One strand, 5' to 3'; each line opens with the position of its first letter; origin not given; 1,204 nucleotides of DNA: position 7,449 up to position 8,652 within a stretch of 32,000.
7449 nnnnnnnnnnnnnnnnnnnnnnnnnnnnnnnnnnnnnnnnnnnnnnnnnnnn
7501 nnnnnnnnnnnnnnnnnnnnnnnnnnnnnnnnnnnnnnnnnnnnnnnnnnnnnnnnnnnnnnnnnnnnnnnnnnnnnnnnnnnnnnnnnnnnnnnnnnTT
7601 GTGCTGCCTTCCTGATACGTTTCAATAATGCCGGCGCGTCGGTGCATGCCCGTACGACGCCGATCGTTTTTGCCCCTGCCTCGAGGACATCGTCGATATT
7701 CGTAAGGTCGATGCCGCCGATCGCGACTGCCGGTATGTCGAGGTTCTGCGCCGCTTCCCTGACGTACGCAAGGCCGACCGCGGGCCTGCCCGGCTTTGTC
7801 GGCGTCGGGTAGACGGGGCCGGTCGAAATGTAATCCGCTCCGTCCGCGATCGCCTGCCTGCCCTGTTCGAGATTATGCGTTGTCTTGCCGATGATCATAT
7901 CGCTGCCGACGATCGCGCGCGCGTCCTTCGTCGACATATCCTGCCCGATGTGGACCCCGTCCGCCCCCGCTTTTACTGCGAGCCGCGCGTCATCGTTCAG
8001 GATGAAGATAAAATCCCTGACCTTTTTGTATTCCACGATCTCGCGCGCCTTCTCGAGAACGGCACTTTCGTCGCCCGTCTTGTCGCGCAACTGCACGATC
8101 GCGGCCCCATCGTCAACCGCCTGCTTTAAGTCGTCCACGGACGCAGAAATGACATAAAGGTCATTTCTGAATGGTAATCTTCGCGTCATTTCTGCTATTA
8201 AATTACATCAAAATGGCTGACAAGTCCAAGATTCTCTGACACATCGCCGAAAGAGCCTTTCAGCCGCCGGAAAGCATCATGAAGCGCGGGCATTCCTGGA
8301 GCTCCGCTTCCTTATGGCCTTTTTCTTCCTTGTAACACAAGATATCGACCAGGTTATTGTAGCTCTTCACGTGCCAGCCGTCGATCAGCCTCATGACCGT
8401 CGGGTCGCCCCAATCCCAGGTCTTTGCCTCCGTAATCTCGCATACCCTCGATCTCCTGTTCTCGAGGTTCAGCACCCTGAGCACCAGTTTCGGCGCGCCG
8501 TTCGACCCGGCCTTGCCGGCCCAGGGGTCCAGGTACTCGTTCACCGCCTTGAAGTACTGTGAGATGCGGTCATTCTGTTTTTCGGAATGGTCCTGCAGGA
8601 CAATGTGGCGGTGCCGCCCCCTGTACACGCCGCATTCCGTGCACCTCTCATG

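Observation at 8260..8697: Unrecognised 145-aa protein with a Cys4 N-terminus and a free C-terminal Gly-Gly directly after the E1: candidate new ubiquitin-like sulfur carrier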

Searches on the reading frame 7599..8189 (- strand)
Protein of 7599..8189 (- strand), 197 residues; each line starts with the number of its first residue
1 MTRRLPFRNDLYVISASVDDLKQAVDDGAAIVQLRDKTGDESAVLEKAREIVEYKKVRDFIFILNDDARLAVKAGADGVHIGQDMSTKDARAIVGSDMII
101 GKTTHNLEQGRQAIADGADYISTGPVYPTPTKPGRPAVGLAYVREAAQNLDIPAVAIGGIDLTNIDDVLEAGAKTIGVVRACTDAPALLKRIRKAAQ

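Call 6: search_protein_families(library=pfam, proteins=[window:7599-8189:-], max_evalue=1)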
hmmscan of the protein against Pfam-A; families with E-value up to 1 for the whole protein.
window:7599-8189:- (197 aa): 4 families
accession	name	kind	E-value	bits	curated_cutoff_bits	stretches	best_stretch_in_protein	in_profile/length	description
PF02581.23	TMP-TENI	-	1.2e-52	178.4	27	1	17-181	14-179/180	Thiamine monophosphate synthase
PF00724.26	Oxidored_FMN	-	0.062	13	27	0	23-82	114-172/342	NADH:flavin oxidoreductase / NADH oxidase family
PF00682.25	HMGL-like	-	0.094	12.5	29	0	41-88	51-98/260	HMGL-like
PF24743.1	DUF7692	-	0.095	13.3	26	1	167-195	21-48/55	Domain of unknown function (DUF7692)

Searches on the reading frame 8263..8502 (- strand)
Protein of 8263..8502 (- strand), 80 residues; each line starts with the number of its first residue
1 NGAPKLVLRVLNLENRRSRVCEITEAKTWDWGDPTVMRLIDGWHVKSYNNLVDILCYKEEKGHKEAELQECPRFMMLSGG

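Call 44: predict_structure(alignment_id=A4)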
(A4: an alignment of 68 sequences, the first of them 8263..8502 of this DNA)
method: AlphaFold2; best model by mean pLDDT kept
length: 80 residues; sequences in the alignment: 68
mean_pLDDT: 89.6   pTM: 0.78
mean pLDDT of the five models: 89.6, 88.8, 87.7, 86.7, 85.6
residues with pLDDT >= 90: 63; 70-90: 10; 50-70: 5; < 50: 2
segments of 3 or more residues with pLDDT < 50: none
pLDDT, mean of each block of 10 residues (from residue 1): 85 93 93 92 94 96 96 67
secondary structure, 60 per line:
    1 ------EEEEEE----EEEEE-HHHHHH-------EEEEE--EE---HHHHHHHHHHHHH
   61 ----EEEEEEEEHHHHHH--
elements in order: E7-12 E17-21 H23-28 E36-40 H48-60 E65-72 H73-78

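Call 46: fold_search(model_id=the predicted structure, library=pdb)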
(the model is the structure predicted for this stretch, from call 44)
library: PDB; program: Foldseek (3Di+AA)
matches with E <= 10: 532; with E <= 0.001: 0
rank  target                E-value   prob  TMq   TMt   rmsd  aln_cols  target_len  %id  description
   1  1wj6_MODEL_1_A        1.4e-02  0.99  0.50  0.42   4.3        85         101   13  Solution structure of RSGI RUH-024, a PB1 domain in human cDNA, KIAA0049 (released 2004-11-29)
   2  5nli_A                3.1e-02  0.98  0.51  0.55   4.5        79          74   13  Crystal structure of Zn2-E16V human ubiquitin (hUb) mutant adduct, from a solution 35 mM zinc acetate/10% v/v TFE/1.3  (released 2017-05-03)
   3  1wmh_A                4.0e-02  0.99  0.56  0.54   4.2        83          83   12  Crystal structure of a PB1 domain complex of Protein kinase c iota and Par6 alpha (released 2004-12-07)
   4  2k8h_MODEL_1_A        5.2e-02  0.93  0.49  0.40   4.3        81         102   12  Solution structure of SUMO from Trypanosoma brucei (released 2009-04-21)
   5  2bkf                  5.6e-02  0.91  0.51  0.48   4.4        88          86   14  Structure of the PB1 domain of NBR1 (released 2006-01-18)
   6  6gf1_A                8.9e-02  0.85  0.47  0.48   4.6        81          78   12  The structure of the ubiquitin-like modifier FAT10 reveals a novel targeting mechanism for degradation by the 26S prot (released 2018-08-29)
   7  6def_B                8.9e-02  0.54  0.39  0.11   8.1        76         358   14  Vps1 GTPase-BSE fusion complexed with GMPPCP (released 2018-08-22)
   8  6qtb_B                9.5e-02  0.60  0.40  0.38   4.7        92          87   13  Crystal structure of Rea1-MIDAS/Ytm1-UBL complex from Chaetomium thermophilum (released 2019-08-07)
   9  6vjf_D                9.5e-02  0.51  0.39  0.12   8.8        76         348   16  The P-Loop K to A mutation of C. therm Vps1 GTPase-BSE (released 2020-02-19)
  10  3v61_A                1.1e-01  0.69  0.43  0.44   4.4        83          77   10  Structure of S. cerevisiae PCNA conjugated to SUMO on lysine 164 (released 2012-02-29)
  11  4y5o_B                1.2e-01  0.87  0.52  0.43   4.9        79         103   10  CCM2 HHD in complex with MEKK3 NPB1 (released 2015-07-01)
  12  4mjs_V                1.2e-01  0.85  0.49  0.49   4.9        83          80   10  crystal structure of a PB1 complex (released 2014-08-27)
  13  5wq4_A                1.2e-01  0.85  0.51  0.31   4.7        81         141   15  Crystal structure of OPTN and linear diubiquitin complex (released 2017-12-06)
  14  6waj                  1.2e-01  0.63  0.44  0.44   5.9        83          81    7  Crystal structure of the UBL domain of human NLE1 (released 2020-04-22)
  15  5dtc_A                1.2e-01  0.57  0.41  0.38   5.2        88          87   12  UBL Structure (released 2015-12-02)
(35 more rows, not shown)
